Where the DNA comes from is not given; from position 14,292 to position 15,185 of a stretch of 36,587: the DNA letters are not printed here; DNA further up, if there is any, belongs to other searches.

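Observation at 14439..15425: Response regulator with two RAM (AsnC/Lrp ligand-binding-type) domains as output, embedded between two bifurcating-enzyme modules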

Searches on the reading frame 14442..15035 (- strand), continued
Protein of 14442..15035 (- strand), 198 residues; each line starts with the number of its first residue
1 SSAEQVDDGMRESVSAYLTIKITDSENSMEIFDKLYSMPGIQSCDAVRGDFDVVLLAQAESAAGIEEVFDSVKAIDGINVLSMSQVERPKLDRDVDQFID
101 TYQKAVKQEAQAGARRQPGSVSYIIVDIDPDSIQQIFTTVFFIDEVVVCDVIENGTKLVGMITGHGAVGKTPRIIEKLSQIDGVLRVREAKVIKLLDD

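Call 52: find_homologous_proteins(query=A6, max_evalue=1e-8)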
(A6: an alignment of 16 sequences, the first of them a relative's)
Query A6 (16 sequences) (197 aa, profile of the alignment): 74 proteins with E <= 1e-8 among 6406 candidates.
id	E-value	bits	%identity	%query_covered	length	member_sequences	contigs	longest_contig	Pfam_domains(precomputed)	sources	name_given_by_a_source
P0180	3.1e-63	231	100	100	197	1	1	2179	PF22482.3,PF01037.29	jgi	jgi:DNA-binding Lrp family transcriptional regulator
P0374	4.8e-62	227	65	96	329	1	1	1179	PF22482.3,PF01037.29,PF00072.31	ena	-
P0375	1.2e-60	223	73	94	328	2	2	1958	PF22482.3,PF01037.29,PF00072.31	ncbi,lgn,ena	-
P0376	3.8e-59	218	60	94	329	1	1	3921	PF22482.3,PF01037.29,PF00072.31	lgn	-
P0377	4.3e-59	217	66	97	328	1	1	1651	PF22482.3,PF01037.29,PF00072.31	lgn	-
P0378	9.5e-59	216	60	94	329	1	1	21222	PF22482.3,PF01037.29,PF00072.31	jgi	-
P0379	1.1e-58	216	61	90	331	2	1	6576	PF22482.3,PF01037.29,PF00072.31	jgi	-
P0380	1.1e-58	216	52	100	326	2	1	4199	PF22482.3,PF01037.29,PF00072.31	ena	-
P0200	1.5e-58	216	22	91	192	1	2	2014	PF22482.3,PF01037.29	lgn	-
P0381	2.9e-58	215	62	92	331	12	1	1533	PF22482.3,PF01037.29,PF00072.31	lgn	-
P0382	4.7e-58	214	62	92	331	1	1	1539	PF22482.3,PF01037.29,PF00072.31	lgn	-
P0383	7.3e-58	213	68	94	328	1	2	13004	PF22482.3,PF01037.29,PF00072.31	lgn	-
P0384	8.2e-58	213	62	94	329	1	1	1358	PF22482.3,PF01037.29,PF00072.31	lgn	-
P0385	8.7e-58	213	58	100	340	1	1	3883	PF01037.29,PF00072.31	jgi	jgi:CheY-like chemotaxis protein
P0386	8.8e-58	213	70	94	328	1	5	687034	PF22482.3,PF01037.29,PF00072.31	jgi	jgi:CheY-like chemotaxis protein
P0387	8.9e-58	213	59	92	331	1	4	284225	PF22482.3,PF01037.29,PF00072.31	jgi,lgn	-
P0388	9.0e-58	213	58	99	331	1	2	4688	PF22482.3,PF01037.29,PF00072.31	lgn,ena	-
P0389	1.2e-57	213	57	86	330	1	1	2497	PF22482.3,PF01037.29,PF00072.31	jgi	jgi:DNA-binding response OmpR family regulator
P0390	2.0e-57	212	50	97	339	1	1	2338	PF01037.29,PF00072.31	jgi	jgi:CheY-like chemotaxis protein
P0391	2.4e-57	212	58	98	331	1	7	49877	PF22482.3,PF01037.29,PF00072.31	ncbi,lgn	-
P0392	2.7e-57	212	49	100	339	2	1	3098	PF22482.3,PF01037.29,PF00072.31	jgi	jgi:CheY-like chemotaxis protein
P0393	3.3e-57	211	52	92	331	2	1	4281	PF01037.29,PF00072.31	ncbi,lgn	-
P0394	4.6e-57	211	50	95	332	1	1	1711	PF22482.3,PF01037.29,PF00072.31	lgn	-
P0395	1.1e-56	210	52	92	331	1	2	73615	PF01037.29,PF00072.31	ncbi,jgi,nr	ncbi:MAG: response regulator [Ignavibacteriales bacterium]|nr:MAG: response regulator [Ignavibacteri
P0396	2.9e-56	208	57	99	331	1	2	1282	PF22482.3,PF01037.29,PF00072.31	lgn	-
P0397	3.2e-56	208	54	90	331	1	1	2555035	PF01037.29,PF00072.31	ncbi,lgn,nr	ncbi:MAG: response regulator [Ignavibacteriales bacterium]|nr:response regulator [Ignavibacteriales 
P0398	3.4e-56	208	59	97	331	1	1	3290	PF22482.3,PF01037.29,PF00072.31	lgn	-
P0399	4.0e-56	208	59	97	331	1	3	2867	PF22482.3,PF01037.29,PF00072.31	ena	-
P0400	4.0e-56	208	51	92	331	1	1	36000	PF22482.3,PF01037.29,PF00072.31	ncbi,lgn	-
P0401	4.5e-56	208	58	96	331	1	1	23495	PF22482.3,PF01037.29,PF00072.31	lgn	-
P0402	5.9e-56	207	59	97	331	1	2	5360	PF22482.3,PF01037.29,PF00072.31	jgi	jgi:CheY-like chemotaxis protein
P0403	9.9e-56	207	54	94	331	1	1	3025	PF22482.3,PF01037.29,PF00072.31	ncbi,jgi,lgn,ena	ncbi:MAG: response regulator [Melioribacteraceae bacterium]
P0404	1.0e-55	206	48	98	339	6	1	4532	PF01037.29,PF00072.31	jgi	-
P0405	1.5e-55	206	56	89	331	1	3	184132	PF22482.3,PF01037.29,PF00072.31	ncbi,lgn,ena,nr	ncbi:hypothetical protein C0389_03570 [bacterium]|nr:hypothetical protein [bacterium]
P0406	2.4e-55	205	48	96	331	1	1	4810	PF01037.29,PF00072.31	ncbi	-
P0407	2.8e-55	205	48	99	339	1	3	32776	PF01037.29,PF00072.31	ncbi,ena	-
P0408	4.2e-55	204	47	99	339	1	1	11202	PF01037.29,PF00072.31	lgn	-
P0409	4.9e-55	204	44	97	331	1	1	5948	PF01037.29,PF00072.31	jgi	jgi:CheY-like chemotaxis protein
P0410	6.0e-55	204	51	95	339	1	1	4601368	PF01037.29,PF00072.31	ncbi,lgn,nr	ncbi:MAG: response regulator [Ignavibacteriales bacterium]|nr:MAG: response regulator [Ignavibacteri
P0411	7.5e-55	204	52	94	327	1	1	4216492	PF22482.3,PF01037.29,PF00072.31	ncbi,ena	-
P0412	7.5e-55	204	59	94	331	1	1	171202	PF22482.3,PF01037.29,PF00072.31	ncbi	ncbi:MAG: response regulator [bacterium]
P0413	8.3e-55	203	57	94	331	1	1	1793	PF22482.3,PF01037.29,PF00072.31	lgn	-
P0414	9.7e-55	203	49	98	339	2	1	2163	PF01037.29,PF00072.31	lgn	-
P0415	1.1e-54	203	45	100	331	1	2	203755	PF01037.29,PF00072.31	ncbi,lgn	-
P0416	2.8e-54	202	56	89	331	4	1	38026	PF01037.29,PF00072.31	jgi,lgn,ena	-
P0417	7.7e-54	200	42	99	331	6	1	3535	PF01037.29,PF00072.31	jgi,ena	jgi:DNA-binding response OmpR family regulator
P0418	1.4e-53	199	43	99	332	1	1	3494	PF01037.29,PF00072.31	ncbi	-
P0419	2.2e-53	199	51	92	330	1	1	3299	PF01037.29,PF00072.31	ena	-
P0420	1.4e-52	196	47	99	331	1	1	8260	PF01037.29,PF00072.31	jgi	jgi:CheY-like chemotaxis protein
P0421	6.0e-49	184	48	92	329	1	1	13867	PF22482.3,PF01037.29,PF00072.31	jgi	jgi:CheY-like chemotaxis protein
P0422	1.6e-48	183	49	92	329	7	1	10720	PF22482.3,PF01037.29,PF00072.31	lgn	-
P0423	2.4e-48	182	50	93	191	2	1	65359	PF22482.3,PF01037.29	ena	-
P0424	4.7e-48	181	31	98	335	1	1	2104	PF01037.29,PF00072.31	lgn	-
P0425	2.0e-47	179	33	98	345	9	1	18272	PF01037.29,PF00072.31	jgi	jgi:CheY-like chemotaxis protein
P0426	9.3e-47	177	56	99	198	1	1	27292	PF01037.29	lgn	-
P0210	1.3e-46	177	22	37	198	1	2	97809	-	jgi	jgi:nitrate reductase NapAB chaperone NapD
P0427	3.7e-46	175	34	92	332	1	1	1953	PF01037.29,PF00072.31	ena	-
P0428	1.2e-45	174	32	96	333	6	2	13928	PF01037.29,PF00072.31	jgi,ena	-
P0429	1.4e-45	173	35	92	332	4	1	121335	PF01037.29,PF00072.31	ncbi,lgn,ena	-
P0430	1.9e-45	173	34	92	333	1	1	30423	PF01037.29,PF00072.31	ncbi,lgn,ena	-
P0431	2.2e-45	173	57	73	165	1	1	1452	PF01037.29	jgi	jgi:DNA-binding Lrp family transcriptional regulator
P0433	6.5e-45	171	34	92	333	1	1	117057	PF01037.29,PF00072.31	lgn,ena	-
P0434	1.9e-44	170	33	98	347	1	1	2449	PF01037.29,PF00072.31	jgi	jgi:CheY-like chemotaxis protein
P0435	5.2e-44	168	33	99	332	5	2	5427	PF01037.29,PF00072.31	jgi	jgi:CheY-like chemotaxis protein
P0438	5.2e-39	152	43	91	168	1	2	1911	PF01037.29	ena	-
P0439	7.2e-39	151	19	94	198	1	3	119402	-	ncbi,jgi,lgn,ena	-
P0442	3.5e-34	136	41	91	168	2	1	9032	PF01037.29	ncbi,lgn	-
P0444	5.8e-29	119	31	73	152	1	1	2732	PF01037.29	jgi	jgi:hypothetical protein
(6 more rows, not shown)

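Call 53: find_encoding_contigs(protein=P0423, flank=7000, max_places=1)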
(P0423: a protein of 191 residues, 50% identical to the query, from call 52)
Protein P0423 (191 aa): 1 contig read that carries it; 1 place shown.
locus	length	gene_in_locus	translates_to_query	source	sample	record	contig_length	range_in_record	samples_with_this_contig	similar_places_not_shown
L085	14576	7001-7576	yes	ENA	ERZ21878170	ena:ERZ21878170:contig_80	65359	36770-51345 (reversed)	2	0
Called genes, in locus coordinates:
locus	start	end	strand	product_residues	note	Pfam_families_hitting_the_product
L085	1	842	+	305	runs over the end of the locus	PF20244:DUF6599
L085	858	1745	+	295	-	PF10518:TAT_signal (weak), PF04015:DUF362 (weak)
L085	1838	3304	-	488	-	PF00270:DEAD, PF04851:ResIII (weak), PF00271:Helicase_C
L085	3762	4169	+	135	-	PF09946:DUF2178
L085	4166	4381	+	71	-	PF12844:HTH_19, PF13443:HTH_26 (weak), PF01381:HTH_3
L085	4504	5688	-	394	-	-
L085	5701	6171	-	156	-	PF13490:zf-HC2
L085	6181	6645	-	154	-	PF04542:Sigma70_r2, PF08281:Sigma70_r4_2, PF04545:Sigma70_r4 (weak)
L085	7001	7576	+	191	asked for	PF22482:AsnC_trans_reg_3 (faint), PF01037:AsnC_trans_reg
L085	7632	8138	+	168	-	PF01257:2Fe-2S_thioredx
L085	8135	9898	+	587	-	PF12837:Fer4_6 (faint), PF01512:Complex1_51K, PF10589:NADH_4Fe-4S, PF00037:Fer4 (weak), PF13237:Fer4_10 (weak), PF14697:Fer4_21 (weak), PF12838:Fer4_7 (weak), PF13187:Fer4_9 (weak)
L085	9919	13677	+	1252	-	PF13510:Fer2_4, PF14691:Fer4_20, PF07992:Pyr_redox_2, PF13450:NAD_binding_8, PF12838:Fer4_7, PF22117:Fer4_Nqo3, PF04879:Molybdop_Fe4S4, PF00384:Molybdopterin, +7 more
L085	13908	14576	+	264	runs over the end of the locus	PF12849:PBP_like_2, PF01547:SBP_bac_1 (weak), PF13531:SBP_bac_11, PF12727:PBP_like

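Call 54: find_encoding_contigs(protein=P0426, flank=7000, max_places=1)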
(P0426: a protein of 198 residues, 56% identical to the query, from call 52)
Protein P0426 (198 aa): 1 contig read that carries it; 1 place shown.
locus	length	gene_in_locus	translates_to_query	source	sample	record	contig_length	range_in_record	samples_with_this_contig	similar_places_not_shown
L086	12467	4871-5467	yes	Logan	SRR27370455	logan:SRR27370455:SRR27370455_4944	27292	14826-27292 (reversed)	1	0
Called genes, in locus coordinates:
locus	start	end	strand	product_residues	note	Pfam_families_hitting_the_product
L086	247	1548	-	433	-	PF00557:Peptidase_M24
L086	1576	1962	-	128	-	PF21631:A9CJY8-like_N, PF13840:ACT_7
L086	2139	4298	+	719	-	PF00753:Lactamase_B, PF14863:Alkyl_sulf_dimr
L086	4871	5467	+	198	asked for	PF01037:AsnC_trans_reg (faint)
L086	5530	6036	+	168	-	PF01257:2Fe-2S_thioredx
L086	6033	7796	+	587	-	PF12837:Fer4_6 (faint), PF01512:Complex1_51K, PF10589:NADH_4Fe-4S, PF00037:Fer4 (faint), PF14697:Fer4_21 (weak), PF12838:Fer4_7 (weak), PF13187:Fer4_9 (weak)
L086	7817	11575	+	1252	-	PF13510:Fer2_4, PF14691:Fer4_20, PF07992:Pyr_redox_2, PF13450:NAD_binding_8, PF12838:Fer4_7, PF22117:Fer4_Nqo3, PF04879:Molybdop_Fe4S4, PF00384:Molybdopterin, +6 more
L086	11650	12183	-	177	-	-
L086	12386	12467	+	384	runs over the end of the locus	PF12796:Ank_2, PF13606:Ank_3 (faint), PF12796:Ank_2, PF13637:Ank_4 (weak), PF00023:Ank (weak), PF00753:Lactamase_B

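Call 55: find_encoding_contigs(protein=P0210, flank=7000, max_places=1)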
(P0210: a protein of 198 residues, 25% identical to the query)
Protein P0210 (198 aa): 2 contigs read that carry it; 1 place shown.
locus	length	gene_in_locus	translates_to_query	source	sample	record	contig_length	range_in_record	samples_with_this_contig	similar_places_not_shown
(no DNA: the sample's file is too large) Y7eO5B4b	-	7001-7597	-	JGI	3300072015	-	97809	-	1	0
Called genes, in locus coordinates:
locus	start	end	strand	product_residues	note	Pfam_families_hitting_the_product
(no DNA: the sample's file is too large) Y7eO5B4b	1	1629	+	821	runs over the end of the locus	PF02861:Clp_N (faint), PF05496:RuvB_N (faint), PF05621:TniB (faint), PF13191:AAA_16 (weak), PF00004:AAA, PF17871:AAA_lid_9, PF07724:AAA_2, PF10431:ClpB_D2-small, +2 more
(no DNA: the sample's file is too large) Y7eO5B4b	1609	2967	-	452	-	PF02347:GDC-P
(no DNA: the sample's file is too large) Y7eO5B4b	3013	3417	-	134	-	PF01597:GCV_H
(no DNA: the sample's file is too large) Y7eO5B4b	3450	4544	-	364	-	PF01571:GCV_T, PF08669:GCV_T_C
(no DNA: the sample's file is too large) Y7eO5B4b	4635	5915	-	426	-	-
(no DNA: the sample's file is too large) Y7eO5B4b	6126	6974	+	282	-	PF02737:3HCDH_N, PF00725:3HCDH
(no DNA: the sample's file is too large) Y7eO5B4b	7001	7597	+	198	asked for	-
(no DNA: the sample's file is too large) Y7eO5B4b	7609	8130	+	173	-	PF01257:2Fe-2S_thioredx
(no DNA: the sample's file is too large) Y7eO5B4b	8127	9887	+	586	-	PF01512:Complex1_51K, PF14697:Fer4_21 (faint), PF10589:NADH_4Fe-4S, PF12797:Fer4_2 (faint), PF00037:Fer4 (weak), PF13237:Fer4_10, PF12838:Fer4_7, PF13187:Fer4_9 (weak), +2 more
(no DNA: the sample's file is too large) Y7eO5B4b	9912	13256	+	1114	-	PF13510:Fer2_4, PF14691:Fer4_20, PF07992:Pyr_redox_2, PF13450:NAD_binding_8, PF13187:Fer4_9, PF13237:Fer4_10, PF22117:Fer4_Nqo3, PF00384:Molybdopterin, +9 more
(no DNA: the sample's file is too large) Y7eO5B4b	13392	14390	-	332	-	PF13646:HEAT_2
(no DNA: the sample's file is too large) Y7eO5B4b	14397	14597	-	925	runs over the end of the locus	PF13229:Beta_helix, PF05048:NosD (weak), PF13229:Beta_helix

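Call 56: find_encoding_contigs(protein=P0410, flank=7000, max_places=1)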
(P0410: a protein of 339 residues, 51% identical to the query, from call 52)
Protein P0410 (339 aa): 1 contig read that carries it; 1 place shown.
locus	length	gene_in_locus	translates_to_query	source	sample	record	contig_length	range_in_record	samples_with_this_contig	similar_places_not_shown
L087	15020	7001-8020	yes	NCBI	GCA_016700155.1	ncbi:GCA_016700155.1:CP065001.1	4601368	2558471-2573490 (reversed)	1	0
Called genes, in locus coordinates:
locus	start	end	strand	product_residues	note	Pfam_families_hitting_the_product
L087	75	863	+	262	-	PF13489:Methyltransf_23, PF05175:MTS, PF02390:Methyltransf_4 (faint), PF13649:Methyltransf_25, PF13847:Methyltransf_31, PF08241:Methyltransf_11, PF08242:Methyltransf_12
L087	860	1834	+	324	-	PF09084:NMT1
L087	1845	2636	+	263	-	PF00005:ABC_tran, PF13304:AAA_21 (faint)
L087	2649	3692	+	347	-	PF09084:NMT1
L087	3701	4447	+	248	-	PF00528:BPD_transp_1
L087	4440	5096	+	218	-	-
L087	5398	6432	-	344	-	PF13102:Phage_int_SAM_5, PF00589:Phage_integrase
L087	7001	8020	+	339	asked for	PF00072:Response_reg, PF01037:AsnC_trans_reg (faint)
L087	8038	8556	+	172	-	PF01257:2Fe-2S_thioredx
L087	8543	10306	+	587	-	PF01512:Complex1_51K, PF10531:SLBB (weak), PF10589:NADH_4Fe-4S, PF00037:Fer4 (weak)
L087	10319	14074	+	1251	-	PF13510:Fer2_4, PF14691:Fer4_20, PF07992:Pyr_redox_2, PF13450:NAD_binding_8, PF12838:Fer4_7, PF13187:Fer4_9, PF22117:Fer4_Nqo3, PF04879:Molybdop_Fe4S4, +8 more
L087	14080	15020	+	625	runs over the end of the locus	PF00512:HisKA (weak), PF02518:HATPase_c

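Call 58: predict_structure(alignment_id=A7)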
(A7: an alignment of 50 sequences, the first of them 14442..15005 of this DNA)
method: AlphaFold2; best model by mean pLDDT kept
length: 188 residues; sequences in the alignment: 50
mean_pLDDT: 85.8   pTM: 0.79
mean pLDDT of the five models: 85.8, 83.9, 83.4, 83.3, 82.4
residues with pLDDT >= 90: 111; 70-90: 52; 50-70: 13; < 50: 12
segments of 3 or more residues with pLDDT < 50: 100-107
pLDDT, mean of each block of 10 residues (from residue 1): 87 94 94 91 95 95 96 91 84 69 50 93 90 86 93 68 89 93 68
secondary structure, 60 per line:
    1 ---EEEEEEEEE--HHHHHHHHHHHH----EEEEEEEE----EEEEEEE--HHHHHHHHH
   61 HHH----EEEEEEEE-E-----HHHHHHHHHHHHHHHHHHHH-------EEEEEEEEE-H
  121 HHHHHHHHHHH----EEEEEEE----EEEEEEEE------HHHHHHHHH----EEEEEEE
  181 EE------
elements in order: E4-12 H15-26 E31-38 E43-49 H52-63 E68-75 H83-102 E110-118 H120-131 E136-142 E147-154 H161-169 E174-182

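Call 62: fold_search(model_id=the predicted structure, library=pdb)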
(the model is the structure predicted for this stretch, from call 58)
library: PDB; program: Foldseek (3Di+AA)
matches with E <= 10: 1340; with E <= 0.001: 16
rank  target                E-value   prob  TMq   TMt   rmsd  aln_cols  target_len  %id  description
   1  4czc                  1.4e-05  1.00  0.62  0.40  10.4       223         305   12  Crystal structure of the siroheme decarboxylase NirDL in co-complex with iron-uroporphyrin III analogue (released 2014-07-30)
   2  4ch7                  2.0e-05  1.00  0.61  0.39  10.4       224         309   12  Crystal structure of the siroheme decarboxylase NirDL (released 2014-07-30)
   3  8ui2_A                8.8e-05  1.00  0.30  0.30  12.9       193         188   12  T33-ml28 - Designed Tetrahedral Protein Cage Using Machine Learning Algorithms (released 2024-03-06)
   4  9mhq_C                9.9e-05  1.00  0.55  0.48   5.8       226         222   10  G169V variant of Streptomyces coelicolor coproheme decarboxylase in complex with Monovinyl, Monopropionate Deuteroheme (released 2025-10-22)
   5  9mhr_B                1.3e-04  1.00  0.52  0.47   6.1       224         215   11  G169L variant of Coproheme Decarboxylase from Streptomyces Coelicolor in complex with Monovinyl, Monopropionate Deuter (released 2025-10-22)
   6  8ukm_A                1.4e-04  1.00  0.30  0.30  12.7       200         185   10  T33-ml30 - Designed Tetrahedral Protein Cage Using Machine Learning Algorithms (released 2024-03-06)
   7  9miq_B                1.6e-04  1.00  0.54  0.47   6.3       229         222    8  Wild-type Coproheme Decarboxylase from Streptomyces Coelicolor in complex with Monovinyl, Monopropionate Deuteroheme (released 2025-10-22)
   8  3nn3_A                1.6e-04  1.00  0.59  0.49   5.4       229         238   10  Structure of chlorite dismutase from Candidatus Nitrospira defluvii R173A mutant (released 2010-07-28)
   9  9mhr_A                2.2e-04  1.00  0.54  0.48   5.8       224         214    9  G169L variant of Coproheme Decarboxylase from Streptomyces Coelicolor in complex with Monovinyl, Monopropionate Deuter (released 2025-10-22)
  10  6n0f_G                6.8e-04  1.00  0.32  0.31  12.9       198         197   13  Cryo-EM structure of the HO BMC shell: subregion classified for BMC-T: TD-TSTSTS (released 2019-03-13)
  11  9mhr_C                7.2e-04  1.00  0.56  0.50   5.6       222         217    9  G169L variant of Coproheme Decarboxylase from Streptomyces Coelicolor in complex with Monovinyl, Monopropionate Deuter (released 2025-10-22)
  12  8uf0_B                7.6e-04  0.99  0.29  0.29  12.5       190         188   11  T33-ml23 - Designed Tetrahedral Protein Cage Using Machine Learning Algorithms (released 2023-11-15)
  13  4m05_B                9.0e-04  1.00  0.57  0.47   5.5       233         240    9  Crystal Structure of Mutant Chlorite Dismutase from Candidatus Nitrospira defluvii R173E (released 2014-01-15)
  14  4m09_E                9.0e-04  1.00  0.55  0.46   5.6       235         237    9  Crystal Structure of Mutant Chlorite Dismutase from Candidatus Nitrospira defluvii W146Y R173Q (released 2014-01-15)
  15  3vcd_B                9.0e-04  1.00  0.32  0.33  11.1       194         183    7  Computationally Designed Self-assembling Octahedral Cage protein, O333, Crystallized in space group R32 (released 2012-06-06)
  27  7fby                  2.5e-03  1.00  0.38  0.46   7.9       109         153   17  Crystal Structure of PH0140 from Pyrococcus horikosii OT3 (released 2022-07-20)
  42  9w4v_A                6.1e-03  1.00  0.37  0.46   8.0       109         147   18  Structure of transcription factor in complex with D-allo-Ile (released 2026-03-25)
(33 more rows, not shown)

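Call 76: find_encoding_contigs(protein=P0143, flank=6000, max_places=1)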
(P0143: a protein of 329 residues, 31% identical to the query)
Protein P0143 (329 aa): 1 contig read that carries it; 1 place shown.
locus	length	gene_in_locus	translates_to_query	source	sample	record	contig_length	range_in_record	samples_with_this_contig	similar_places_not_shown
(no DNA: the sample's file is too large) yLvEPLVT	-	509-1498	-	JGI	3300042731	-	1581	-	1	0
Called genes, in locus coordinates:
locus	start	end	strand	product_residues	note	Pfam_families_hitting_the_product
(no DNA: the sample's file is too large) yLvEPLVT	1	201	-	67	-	?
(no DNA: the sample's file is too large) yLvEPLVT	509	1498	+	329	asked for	PF00072:Response_reg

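Call 77: find_encoding_contigs(protein=P0171, flank=6000, max_places=1)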
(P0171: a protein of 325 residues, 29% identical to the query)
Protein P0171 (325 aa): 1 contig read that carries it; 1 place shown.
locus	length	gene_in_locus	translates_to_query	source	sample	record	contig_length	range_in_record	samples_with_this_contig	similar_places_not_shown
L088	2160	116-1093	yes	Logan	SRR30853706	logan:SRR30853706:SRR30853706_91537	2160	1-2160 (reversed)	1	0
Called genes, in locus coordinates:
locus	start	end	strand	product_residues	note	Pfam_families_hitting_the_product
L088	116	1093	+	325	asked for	PF00072:Response_reg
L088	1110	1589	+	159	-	PF01257:2Fe-2S_thioredx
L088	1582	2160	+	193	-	?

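Call 78: find_encoding_contigs(protein=P0439, flank=7000, max_places=1)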
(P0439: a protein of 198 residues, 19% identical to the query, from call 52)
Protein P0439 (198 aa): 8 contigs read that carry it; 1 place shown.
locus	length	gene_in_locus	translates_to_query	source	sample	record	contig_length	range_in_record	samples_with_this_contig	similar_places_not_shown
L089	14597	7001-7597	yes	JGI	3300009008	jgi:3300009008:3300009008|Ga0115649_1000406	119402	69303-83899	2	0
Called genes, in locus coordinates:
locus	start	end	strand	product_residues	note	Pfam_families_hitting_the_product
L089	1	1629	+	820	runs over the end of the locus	PF02861:Clp_N (faint), PF05621:TniB (faint), PF13191:AAA_16 (weak), PF00004:AAA, PF07728:AAA_5 (faint), PF17871:AAA_lid_9, PF07724:AAA_2, PF10431:ClpB_D2-small, +1 more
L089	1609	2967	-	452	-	PF02347:GDC-P, PF00266:Aminotran_5 (faint)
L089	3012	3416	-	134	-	PF01597:GCV_H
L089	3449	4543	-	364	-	PF01571:GCV_T, PF08669:GCV_T_C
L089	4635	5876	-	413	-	-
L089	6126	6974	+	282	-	PF02737:3HCDH_N, PF00725:3HCDH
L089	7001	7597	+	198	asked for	-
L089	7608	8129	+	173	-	PF01257:2Fe-2S_thioredx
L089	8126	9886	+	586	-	PF01512:Complex1_51K, PF10589:NADH_4Fe-4S, PF00037:Fer4 (weak), PF13237:Fer4_10, PF12838:Fer4_7, PF13187:Fer4_9, PF00037:Fer4 (weak), PF12837:Fer4_6 (weak), +4 more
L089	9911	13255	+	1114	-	PF13510:Fer2_4, PF14691:Fer4_20, PF01593:Amino_oxidase (weak), PF07992:Pyr_redox_2, PF13450:NAD_binding_8, PF13187:Fer4_9 (weak), PF22117:Fer4_Nqo3, PF00384:Molybdopterin, +9 more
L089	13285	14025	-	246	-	PF13646:HEAT_2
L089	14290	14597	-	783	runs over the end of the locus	PF22842:Pel9A-like_beta_helix (faint), PF13229:Beta_helix, PF05048:NosD (weak), PF13229:Beta_helix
